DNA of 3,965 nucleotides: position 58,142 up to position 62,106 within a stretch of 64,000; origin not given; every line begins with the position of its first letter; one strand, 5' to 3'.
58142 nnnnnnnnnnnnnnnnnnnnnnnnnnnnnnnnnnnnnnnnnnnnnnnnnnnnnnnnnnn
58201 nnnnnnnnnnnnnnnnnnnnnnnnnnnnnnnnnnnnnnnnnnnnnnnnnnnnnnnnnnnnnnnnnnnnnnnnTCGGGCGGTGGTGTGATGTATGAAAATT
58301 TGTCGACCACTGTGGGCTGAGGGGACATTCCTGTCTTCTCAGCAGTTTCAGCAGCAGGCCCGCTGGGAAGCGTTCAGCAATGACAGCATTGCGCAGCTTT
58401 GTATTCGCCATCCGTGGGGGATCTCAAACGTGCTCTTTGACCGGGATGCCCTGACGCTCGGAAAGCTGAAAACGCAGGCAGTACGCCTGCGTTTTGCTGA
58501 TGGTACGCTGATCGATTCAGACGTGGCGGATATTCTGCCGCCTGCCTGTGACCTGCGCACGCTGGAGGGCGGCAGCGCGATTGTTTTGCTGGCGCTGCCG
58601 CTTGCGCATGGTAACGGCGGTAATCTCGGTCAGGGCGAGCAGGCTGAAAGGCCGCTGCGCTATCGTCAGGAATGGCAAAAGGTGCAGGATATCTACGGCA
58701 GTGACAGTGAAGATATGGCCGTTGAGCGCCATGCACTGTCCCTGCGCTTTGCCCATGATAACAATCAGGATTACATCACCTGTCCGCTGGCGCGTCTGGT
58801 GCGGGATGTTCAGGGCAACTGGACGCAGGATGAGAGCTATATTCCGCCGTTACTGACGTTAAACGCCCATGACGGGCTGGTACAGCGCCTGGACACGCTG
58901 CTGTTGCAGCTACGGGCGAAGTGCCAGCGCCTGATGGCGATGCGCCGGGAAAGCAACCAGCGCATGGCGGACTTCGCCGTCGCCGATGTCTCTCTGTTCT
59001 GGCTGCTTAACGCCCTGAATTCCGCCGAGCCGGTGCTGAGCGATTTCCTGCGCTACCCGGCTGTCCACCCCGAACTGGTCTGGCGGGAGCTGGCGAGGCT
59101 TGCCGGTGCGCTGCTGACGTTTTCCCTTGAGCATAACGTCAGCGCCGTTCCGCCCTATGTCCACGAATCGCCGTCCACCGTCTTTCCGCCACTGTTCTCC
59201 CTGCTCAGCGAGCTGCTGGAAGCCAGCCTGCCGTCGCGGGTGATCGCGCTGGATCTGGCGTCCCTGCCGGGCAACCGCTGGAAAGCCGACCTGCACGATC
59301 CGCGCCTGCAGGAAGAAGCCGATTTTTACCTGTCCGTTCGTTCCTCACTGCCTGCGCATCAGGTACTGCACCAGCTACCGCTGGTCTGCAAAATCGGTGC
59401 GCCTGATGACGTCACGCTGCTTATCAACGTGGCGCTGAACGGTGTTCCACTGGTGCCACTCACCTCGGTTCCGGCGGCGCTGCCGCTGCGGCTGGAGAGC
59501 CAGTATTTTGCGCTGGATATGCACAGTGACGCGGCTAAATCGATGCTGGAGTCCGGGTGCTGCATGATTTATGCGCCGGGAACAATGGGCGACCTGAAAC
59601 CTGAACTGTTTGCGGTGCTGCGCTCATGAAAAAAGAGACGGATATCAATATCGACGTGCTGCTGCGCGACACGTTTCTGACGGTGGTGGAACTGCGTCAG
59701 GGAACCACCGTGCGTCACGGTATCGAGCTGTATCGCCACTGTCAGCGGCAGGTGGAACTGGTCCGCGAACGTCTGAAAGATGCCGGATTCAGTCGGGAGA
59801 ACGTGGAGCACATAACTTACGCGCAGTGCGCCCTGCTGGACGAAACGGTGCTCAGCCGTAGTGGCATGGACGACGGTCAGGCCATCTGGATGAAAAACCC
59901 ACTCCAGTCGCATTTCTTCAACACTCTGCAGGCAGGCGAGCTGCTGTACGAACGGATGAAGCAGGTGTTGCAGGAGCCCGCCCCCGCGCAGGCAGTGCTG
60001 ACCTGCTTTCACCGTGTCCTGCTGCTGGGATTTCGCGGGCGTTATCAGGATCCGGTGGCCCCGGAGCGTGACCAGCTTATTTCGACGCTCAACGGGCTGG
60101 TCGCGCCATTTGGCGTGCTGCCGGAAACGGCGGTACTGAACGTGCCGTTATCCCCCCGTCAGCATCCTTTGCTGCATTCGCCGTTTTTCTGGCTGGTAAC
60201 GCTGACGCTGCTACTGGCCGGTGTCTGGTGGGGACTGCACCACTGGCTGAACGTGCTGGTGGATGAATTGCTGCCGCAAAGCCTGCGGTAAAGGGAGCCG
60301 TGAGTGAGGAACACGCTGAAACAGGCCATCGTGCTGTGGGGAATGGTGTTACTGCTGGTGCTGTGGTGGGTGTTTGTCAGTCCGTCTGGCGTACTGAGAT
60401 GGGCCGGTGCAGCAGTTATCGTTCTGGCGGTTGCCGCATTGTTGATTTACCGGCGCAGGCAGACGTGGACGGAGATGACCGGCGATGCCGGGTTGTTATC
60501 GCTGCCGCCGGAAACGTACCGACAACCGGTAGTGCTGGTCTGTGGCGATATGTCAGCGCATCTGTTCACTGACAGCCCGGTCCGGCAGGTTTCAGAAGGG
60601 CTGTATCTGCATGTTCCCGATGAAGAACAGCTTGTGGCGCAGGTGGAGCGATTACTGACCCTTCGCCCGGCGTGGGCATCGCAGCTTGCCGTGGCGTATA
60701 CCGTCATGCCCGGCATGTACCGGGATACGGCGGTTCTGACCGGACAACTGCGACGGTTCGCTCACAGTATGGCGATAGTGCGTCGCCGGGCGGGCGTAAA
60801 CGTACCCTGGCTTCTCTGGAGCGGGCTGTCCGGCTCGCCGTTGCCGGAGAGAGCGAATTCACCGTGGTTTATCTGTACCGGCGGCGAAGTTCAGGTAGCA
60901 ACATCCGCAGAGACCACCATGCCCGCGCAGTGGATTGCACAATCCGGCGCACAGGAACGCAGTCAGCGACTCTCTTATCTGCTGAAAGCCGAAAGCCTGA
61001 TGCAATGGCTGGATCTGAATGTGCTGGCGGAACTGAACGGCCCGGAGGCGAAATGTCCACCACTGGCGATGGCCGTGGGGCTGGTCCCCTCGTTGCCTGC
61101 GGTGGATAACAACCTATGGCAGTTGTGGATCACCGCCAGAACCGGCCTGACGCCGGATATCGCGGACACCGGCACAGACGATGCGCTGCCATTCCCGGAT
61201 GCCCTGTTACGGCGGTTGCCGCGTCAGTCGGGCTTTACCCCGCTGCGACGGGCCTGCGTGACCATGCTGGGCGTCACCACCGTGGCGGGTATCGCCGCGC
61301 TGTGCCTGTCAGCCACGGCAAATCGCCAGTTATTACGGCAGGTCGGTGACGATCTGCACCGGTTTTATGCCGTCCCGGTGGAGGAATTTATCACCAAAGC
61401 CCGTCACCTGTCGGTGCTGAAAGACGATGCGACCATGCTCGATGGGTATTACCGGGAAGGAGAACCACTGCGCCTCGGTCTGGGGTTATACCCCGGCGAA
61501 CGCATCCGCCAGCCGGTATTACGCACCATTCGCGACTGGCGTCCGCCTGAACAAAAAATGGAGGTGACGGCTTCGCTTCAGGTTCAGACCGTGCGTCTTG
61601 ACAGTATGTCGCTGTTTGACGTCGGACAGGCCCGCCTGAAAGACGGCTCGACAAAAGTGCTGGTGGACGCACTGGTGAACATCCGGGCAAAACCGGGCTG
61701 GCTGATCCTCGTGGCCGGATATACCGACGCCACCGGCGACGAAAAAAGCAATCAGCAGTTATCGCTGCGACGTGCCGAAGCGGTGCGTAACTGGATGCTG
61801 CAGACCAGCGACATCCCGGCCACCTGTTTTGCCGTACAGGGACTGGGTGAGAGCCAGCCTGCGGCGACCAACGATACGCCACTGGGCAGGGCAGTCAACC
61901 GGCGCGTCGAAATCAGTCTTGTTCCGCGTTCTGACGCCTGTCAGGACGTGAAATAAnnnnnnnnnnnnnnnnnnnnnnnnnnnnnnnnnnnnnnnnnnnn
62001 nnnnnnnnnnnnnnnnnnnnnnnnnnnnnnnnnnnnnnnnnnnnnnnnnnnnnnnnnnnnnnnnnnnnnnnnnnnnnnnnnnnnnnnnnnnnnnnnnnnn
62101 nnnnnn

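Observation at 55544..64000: Type VI secretion system island inserted immediately downstream of the tandem initiator tRNA-fMet genes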

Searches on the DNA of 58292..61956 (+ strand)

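Call 55: search_dna_similar(query=window:58292-61956:+, collection=ecoli_genomes, mode=distant, rows=spread, max_rows=40)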
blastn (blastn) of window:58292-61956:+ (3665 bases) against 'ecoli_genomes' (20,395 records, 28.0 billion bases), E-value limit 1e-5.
Records with a match: 1397; places in all: 1416; records where one place covers at least 80% of the query: 1289.
Genomes with a match: 1397 of 5426; with a place that covers at least 80% of the query: 1289. Places per genome that has any: lowest 1, median 1, highest 4. On chromosomes: 1415 places; on plasmids: 1.
Best place of each record, by identity: >=99% 7; 95-99% 519; 90-95% 780; 60-80% 91.
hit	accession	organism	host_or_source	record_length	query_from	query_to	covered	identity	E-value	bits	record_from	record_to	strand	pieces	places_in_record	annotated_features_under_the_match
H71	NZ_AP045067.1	Escherichia coli strain JNE23-011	Homo sapiens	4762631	1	3665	100%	100.0%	0e+0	6606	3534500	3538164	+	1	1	OmpA family protein | tssK: type VI secretion system baseplate subunit TssK | tssL: type VI secretion system protein TssL, short form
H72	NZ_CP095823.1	Escherichia coli strain STE15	avian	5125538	1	3665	100%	97.3%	0e+0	6164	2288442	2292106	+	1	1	OmpA family protein | tssK: type VI secretion system baseplate subunit TssK | tssL: type VI secretion system protein TssL, short form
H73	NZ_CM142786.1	Escherichia coli strain GPEC1210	chicken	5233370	1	3665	100%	97.3%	0e+0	6159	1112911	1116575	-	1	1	OmpA family protein | tssK: type VI secretion system baseplate subunit TssK | tssL: type VI secretion system protein TssL, short form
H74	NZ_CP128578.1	Escherichia coli strain VG38-53E1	calf box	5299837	1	3665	100%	96.8%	0e+0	6083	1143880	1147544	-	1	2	OmpA family protein | tssK: type VI secretion system baseplate subunit TssK | tssL: type VI secretion system protein TssL, short form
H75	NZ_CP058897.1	Escherichia coli strain MS10858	Homo sapiens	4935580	1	3665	100%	96.4%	0e+0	6011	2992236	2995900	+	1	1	OmpA family protein | tssK: type VI secretion system baseplate subunit TssK | tssL: type VI secretion system protein TssL, short form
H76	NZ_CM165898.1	Escherichia coli strain N24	Homo sapiens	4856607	1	3665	100%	96.4%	0e+0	6011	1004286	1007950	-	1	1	OmpA family protein | tssK: type VI secretion system baseplate subunit TssK | tssL: type VI secretion system protein TssL, short form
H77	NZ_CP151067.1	Escherichia coli strain 21KM1392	Dog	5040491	1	3665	100%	96.2%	0e+0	5974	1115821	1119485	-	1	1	OmpA family protein | tssK: type VI secretion system baseplate subunit TssK | tssL: type VI secretion system protein TssL, short form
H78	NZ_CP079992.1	Escherichia coli strain KMS2001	laboratory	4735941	1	3665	100%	96.1%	0e+0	5965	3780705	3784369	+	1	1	OmpA family protein | tssK: type VI secretion system baseplate subunit TssK | tssL: type VI secretion system protein TssL, short form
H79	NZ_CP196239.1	Escherichia coli strain AH19D088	Homo sapiens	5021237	1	3665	100%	96.1%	0e+0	5965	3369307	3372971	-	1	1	OmpA family protein | tssK: type VI secretion system baseplate subunit TssK | tssL: type VI secretion system protein TssL, short form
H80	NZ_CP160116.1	Escherichia coli strain 729_xx_1_3_yolk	Poultry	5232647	1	3665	100%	96.1%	0e+0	5961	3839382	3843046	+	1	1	OmpA family protein | tssK: type VI secretion system baseplate subunit TssK | tssL: type VI secretion system protein TssL, short form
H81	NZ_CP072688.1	Escherichia coli strain P4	Canis lupus familiaris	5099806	1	3665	100%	95.9%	0e+0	5934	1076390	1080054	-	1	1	OmpA family protein | tssK: type VI secretion system baseplate subunit TssK | tssL: type VI secretion system protein TssL, short form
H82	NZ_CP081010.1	Escherichia coli strain 25POL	LAB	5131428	1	3665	100%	95.6%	0e+0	5884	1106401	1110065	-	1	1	OmpA family protein | tssK: type VI secretion system baseplate subunit TssK | tssL: type VI secretion system protein TssL, short form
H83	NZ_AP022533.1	Escherichia coli strain THO-006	Homo sapiens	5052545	1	3665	100%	95.6%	0e+0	5880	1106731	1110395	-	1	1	OmpA family protein | tssK: type VI secretion system baseplate subunit TssK | tssL: type VI secretion system protein TssL, short form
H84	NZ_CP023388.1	Escherichia coli strain 1105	canine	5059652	1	3665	100%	95.4%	0e+0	5848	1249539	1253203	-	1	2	OmpA family protein | tssK: type VI secretion system baseplate subunit TssK | tssL: type VI secretion system protein TssL, short form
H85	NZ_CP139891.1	Escherichia coli strain ECO20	Homo sapiens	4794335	1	3665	100%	94.9%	0e+0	5744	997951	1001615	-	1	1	OmpA family protein | tssK: type VI secretion system baseplate subunit TssK | tssL: type VI secretion system protein TssL, short form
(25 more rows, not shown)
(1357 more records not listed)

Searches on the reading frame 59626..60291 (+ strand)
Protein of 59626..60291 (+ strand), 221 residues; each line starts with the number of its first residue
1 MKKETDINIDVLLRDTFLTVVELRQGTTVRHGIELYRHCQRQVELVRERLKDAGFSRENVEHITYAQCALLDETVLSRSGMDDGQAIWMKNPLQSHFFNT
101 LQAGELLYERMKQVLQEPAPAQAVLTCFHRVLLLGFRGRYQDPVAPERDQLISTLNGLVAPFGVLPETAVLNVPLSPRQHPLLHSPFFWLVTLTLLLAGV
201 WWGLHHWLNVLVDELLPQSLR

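Call 11: search_protein_families(proteins=[window:59626-60291:+], library=ncbifam)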
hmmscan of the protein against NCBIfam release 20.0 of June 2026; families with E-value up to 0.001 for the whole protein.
window:59626-60291:+ (221 aa): 7 families
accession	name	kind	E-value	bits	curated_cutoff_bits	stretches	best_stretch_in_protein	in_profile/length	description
NF038239.1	T6SS_TssL_short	exception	3.3e-83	278.2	180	1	8-213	1-206/207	type VI secretion system protein TssL, short form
TIGR03349.1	IV_VI_DotU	subfamily_domain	9.8e-50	169.3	89.95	1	10-211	4-209/211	DotU/TssL family secretion system protein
NF005444.0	PRK07033.1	equivalog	2e-11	43.5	520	1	19-141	59-179/438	DotU family type VI secretion system protein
NF005999.0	PRK08126.1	subfamily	1.7e-09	37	571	1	40-142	95-195/432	hypothetical protein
NF011283.0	PRK14693.1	equivalog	1.8e-06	26.8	686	1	42-141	150-249/552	hypothetical protein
NF005445.0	PRK07034.1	equivalog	4.5e-05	22.3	703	1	18-141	152-270/536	hypothetical protein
NF038228.1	IcmH_DotU_IVB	equivalog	0.00037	20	50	1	34-208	66-242/258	type IVB secretion system protein IcmH/DotU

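Call 52: search_solved_structures(query=window:59626-60291:+, max_evalue=0.00001, show_alignments=1)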
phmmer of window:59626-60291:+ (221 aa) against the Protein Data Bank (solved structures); distinct sequences matched with E-value up to 0.00001: 3.
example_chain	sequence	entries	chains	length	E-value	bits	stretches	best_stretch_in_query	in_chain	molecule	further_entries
3u66_A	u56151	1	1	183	3.5e-36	128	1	16-167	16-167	Putative type VI secretion protein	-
6y4r_A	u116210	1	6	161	2.3e-12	50.2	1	43-147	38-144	DotU family type IV/VI secretion system protein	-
4v3i_A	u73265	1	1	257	9.6e-12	48.1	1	29-161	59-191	VCA0115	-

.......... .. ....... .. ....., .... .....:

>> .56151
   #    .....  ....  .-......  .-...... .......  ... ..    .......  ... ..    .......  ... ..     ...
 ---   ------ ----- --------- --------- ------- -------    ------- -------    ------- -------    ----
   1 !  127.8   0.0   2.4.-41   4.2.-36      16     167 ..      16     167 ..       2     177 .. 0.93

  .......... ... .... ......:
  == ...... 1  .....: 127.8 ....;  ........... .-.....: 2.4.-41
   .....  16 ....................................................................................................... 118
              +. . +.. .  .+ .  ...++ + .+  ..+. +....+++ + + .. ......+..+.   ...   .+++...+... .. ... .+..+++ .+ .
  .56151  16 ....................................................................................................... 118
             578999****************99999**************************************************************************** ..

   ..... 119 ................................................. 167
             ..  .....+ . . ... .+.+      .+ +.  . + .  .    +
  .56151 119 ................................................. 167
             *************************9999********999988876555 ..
